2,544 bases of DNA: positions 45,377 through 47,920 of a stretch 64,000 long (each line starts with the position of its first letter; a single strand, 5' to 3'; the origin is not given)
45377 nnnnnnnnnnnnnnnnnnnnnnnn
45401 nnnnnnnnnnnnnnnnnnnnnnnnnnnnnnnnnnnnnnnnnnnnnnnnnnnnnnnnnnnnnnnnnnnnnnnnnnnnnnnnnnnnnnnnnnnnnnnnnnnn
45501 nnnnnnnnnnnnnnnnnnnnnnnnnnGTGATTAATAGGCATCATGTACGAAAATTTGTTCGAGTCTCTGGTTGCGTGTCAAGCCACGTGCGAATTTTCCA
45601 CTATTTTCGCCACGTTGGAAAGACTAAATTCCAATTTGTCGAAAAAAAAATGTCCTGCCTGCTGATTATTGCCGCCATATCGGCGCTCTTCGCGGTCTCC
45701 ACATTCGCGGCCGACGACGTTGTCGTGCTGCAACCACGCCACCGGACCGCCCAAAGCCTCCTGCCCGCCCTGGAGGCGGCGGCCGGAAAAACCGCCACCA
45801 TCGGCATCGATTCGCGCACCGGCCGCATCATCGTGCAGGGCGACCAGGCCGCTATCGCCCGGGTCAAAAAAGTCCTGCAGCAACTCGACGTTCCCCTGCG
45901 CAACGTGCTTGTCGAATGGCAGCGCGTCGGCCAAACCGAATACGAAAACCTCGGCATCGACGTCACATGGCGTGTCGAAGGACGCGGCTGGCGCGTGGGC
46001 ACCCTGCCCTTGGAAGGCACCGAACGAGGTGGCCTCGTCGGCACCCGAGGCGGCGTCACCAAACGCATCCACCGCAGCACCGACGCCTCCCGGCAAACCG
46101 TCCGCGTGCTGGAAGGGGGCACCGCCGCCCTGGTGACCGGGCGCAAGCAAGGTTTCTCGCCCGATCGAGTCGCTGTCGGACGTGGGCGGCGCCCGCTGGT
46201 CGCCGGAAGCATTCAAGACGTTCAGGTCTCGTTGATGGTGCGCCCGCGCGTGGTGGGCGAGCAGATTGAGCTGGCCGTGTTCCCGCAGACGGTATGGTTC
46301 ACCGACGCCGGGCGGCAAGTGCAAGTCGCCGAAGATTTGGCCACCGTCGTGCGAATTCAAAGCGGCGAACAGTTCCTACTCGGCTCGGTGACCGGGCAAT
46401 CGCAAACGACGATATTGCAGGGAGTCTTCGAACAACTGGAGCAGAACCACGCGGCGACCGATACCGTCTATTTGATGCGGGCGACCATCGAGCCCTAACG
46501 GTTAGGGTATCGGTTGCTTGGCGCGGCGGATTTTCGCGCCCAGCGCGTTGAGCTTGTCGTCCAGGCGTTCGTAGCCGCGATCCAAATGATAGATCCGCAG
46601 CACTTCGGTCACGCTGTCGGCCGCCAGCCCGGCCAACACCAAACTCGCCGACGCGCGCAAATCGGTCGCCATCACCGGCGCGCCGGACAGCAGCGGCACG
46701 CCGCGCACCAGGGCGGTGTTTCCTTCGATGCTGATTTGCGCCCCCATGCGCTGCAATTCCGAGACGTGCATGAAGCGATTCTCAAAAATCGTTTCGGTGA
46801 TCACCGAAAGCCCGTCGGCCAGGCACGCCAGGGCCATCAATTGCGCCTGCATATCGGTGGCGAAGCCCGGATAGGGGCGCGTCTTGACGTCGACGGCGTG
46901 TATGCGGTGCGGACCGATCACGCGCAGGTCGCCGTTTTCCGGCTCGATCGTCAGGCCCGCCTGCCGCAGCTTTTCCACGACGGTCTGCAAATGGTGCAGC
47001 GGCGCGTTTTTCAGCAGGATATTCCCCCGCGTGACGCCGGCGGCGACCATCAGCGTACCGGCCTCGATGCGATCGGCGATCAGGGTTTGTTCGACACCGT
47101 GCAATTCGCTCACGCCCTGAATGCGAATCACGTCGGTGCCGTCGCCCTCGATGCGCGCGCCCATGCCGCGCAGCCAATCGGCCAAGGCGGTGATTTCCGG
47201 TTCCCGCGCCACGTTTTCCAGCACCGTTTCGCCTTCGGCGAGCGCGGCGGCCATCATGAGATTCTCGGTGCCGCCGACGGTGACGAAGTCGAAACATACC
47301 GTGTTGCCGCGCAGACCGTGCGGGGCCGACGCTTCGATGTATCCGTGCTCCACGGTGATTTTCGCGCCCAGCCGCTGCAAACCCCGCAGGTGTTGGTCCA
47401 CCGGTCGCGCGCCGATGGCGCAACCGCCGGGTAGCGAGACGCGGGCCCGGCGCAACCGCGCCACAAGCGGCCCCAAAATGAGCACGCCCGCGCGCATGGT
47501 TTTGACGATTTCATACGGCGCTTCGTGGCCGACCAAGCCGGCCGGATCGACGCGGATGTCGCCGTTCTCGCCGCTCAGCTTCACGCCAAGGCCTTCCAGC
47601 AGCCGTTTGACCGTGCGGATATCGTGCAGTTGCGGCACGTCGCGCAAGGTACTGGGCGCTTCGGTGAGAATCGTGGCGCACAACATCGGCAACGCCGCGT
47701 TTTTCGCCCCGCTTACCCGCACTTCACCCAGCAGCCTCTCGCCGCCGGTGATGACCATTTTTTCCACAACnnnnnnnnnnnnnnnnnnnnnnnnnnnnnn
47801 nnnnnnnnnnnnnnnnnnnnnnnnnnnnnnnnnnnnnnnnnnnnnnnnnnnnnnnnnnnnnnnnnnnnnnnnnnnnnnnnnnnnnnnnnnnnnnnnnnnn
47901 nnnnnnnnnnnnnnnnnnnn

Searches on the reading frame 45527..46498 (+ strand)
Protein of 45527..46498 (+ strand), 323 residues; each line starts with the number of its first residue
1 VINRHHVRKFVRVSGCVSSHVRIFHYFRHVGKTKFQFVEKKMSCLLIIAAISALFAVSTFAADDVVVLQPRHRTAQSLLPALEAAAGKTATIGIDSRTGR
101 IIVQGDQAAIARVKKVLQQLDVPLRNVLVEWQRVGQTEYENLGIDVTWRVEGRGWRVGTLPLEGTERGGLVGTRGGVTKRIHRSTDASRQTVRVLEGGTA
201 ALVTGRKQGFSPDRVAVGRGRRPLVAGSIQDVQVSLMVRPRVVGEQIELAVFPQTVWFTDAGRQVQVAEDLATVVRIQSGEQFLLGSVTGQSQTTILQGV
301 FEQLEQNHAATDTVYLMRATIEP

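Call 24: search_protein_families(library=pfam, proteins=[window:45527-46498:+], max_evalue=0.01)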
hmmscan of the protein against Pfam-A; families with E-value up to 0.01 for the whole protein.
window:45527-46498:+ (323 aa): 2 families
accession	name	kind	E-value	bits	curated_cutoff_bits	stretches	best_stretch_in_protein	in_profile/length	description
PF03958.22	Secretin_N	-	6.8e-11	42.7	28.2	1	65-124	1-67/69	Bacterial type II/III secretion system short domain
PF00263.26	Secretin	-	0.0034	17.4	27.5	1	188-300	12-134/169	Bacterial type II and III secretion system protein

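Call 55: search_protein_families(library=ncbifam, proteins=[window:45527-46498:+], max_evalue=0.01)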
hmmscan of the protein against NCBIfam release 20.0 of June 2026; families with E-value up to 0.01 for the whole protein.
window:45527-46498:+ (323 aa): 5 families
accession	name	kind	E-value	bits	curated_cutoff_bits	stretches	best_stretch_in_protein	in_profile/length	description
TIGR02515.1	IV_pilus_PilQ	subfamily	4.4e-07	29.2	284.35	1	63-152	110-197/428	type IV pilus secretin PilQ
TIGR02517.1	type_II_gspD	equivalog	4e-05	22.3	351.35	1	70-125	104-159/600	type II secretion system secretin GspD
NF007851.2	PRK10560.1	exception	0.00065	18.6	598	1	87-149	141-203/412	DNA uptake porin HofQ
NF010083.0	PRK13568.1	equivalog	0.00089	18.1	554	1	87-149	149-211/419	DNA uptake porin HofQ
TIGR02516.1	type_III_yscC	equivalog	0.006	15.2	238.45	0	84-151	193-260/463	type III secretion system outer membrane ring subunit SctC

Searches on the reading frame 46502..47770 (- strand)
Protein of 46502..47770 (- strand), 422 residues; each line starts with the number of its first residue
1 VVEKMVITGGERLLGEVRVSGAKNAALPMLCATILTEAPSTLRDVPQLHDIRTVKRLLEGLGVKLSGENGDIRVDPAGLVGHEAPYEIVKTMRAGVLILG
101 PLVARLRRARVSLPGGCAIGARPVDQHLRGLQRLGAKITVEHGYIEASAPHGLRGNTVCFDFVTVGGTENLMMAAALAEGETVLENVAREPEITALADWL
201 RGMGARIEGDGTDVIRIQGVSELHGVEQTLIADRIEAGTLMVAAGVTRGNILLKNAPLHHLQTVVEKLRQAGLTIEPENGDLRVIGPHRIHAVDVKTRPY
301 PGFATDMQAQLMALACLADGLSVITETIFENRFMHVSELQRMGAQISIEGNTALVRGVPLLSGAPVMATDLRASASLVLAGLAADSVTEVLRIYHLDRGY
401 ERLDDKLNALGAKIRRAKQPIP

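Call 20: find_homologous_proteins(query=window:46502-47770:-, max_evalue=1e-100)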
Query window:46502-47770:- (422 aa): 8000 proteins with E <= 1e-100 among 8000 candidates; the best 120 are listed.
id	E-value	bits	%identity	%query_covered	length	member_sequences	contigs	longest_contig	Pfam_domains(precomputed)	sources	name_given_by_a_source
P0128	6.7e-267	903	100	99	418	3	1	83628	PF00275.26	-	-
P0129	2.4e-216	736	83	100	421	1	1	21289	PF00275.26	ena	-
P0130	1.8e-207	707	78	100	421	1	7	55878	PF00275.26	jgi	jgi:UDP-N-acetylglucosamine 1-carboxyvinyltransferase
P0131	6.1e-207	705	77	100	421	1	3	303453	PF00275.26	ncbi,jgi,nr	ncbi:MAG TPA: UDP-N-acetylglucosamine 1-carboxyvinyltransferase [bacterium]|nr:UDP-N-acetylglucosami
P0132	9.5e-207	705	78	100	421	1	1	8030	PF00275.26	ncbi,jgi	jgi:UDP-N-acetylglucosamine 1-carboxyvinyltransferase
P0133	4.6e-206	703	79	100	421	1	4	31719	PF00275.26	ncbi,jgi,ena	jgi:UDP-N-acetylglucosamine 1-carboxyvinyltransferase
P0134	7.2e-206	702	76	100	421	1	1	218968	PF00275.26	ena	-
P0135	9.1e-206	702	76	100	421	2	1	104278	PF00275.26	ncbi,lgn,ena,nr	ncbi:MAG: UDP-N-acetylglucosamine 1-carboxyvinyltransferase [Myxococcales bacterium]|nr:UDP-N-acetyl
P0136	7.2e-205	699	76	100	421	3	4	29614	PF00275.26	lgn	-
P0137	1.3e-204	698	76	100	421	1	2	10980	PF00275.26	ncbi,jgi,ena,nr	ncbi:MAG TPA: UDP-N-acetylglucosamine 1-carboxyvinyltransferase [bacterium]|nr:UDP-N-acetylglucosami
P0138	7.0e-204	695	76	100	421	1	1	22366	PF00275.26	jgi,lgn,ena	-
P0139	1.9e-203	694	75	100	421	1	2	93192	PF00275.26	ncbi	-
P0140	3.4e-200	683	75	100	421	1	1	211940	PF00275.26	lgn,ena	-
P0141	9.5e-200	682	76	100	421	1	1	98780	PF00275.26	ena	-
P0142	6.6e-194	663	74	98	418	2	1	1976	PF00275.26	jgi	jgi:UDP-N-acetylglucosamine 1-carboxyvinyltransferase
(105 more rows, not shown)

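Call 75: find_encoding_contigs(protein=P0135, flank=10000, max_places=1)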
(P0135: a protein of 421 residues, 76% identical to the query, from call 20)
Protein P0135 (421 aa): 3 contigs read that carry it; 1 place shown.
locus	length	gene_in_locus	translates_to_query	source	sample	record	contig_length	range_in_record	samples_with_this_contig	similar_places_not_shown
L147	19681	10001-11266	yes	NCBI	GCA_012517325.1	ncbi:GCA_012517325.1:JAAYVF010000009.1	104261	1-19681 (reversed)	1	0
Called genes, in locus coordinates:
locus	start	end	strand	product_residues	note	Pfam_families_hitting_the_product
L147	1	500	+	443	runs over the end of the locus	-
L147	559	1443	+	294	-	-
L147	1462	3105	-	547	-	-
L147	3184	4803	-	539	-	-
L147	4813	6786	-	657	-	PF13522:GATase_6, PF13537:GATase_7, PF00733:Asn_synthase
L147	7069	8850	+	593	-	PF02012:BNR (faint), PF14870:PSII_BNR (weak), PF15902:Sortilin-Vps10 (faint), PF14870:PSII_BNR, PF18911:PKD_4, PF22352:K319L-like_PKD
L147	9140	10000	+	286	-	PF17827:PrmC_N, PF08241:Methyltransf_11 (faint), PF05175:MTS, PF13847:Methyltransf_31 (weak), PF08242:Methyltransf_12, PF13649:Methyltransf_25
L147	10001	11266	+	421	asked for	PF00275:EPSP_synthase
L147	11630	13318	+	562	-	PF06418:CTP_synth_N, PF00117:GATase, PF07722:Peptidase_C26 (weak)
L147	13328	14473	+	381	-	PF00988:CPSase_sm_chain, PF00117:GATase, PF07722:Peptidase_C26 (faint)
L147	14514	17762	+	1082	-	PF25596:CPSase_L_D1, PF02222:ATP-grasp (weak), PF02786:CPSase_L_D2, PF02787:CPSase_L_D3, PF25596:CPSase_L_D1, PF02786:CPSase_L_D2, PF15632:ATPgrasp_Ter, PF02142:MGS, +4 more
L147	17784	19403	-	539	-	PF10096:DUF2334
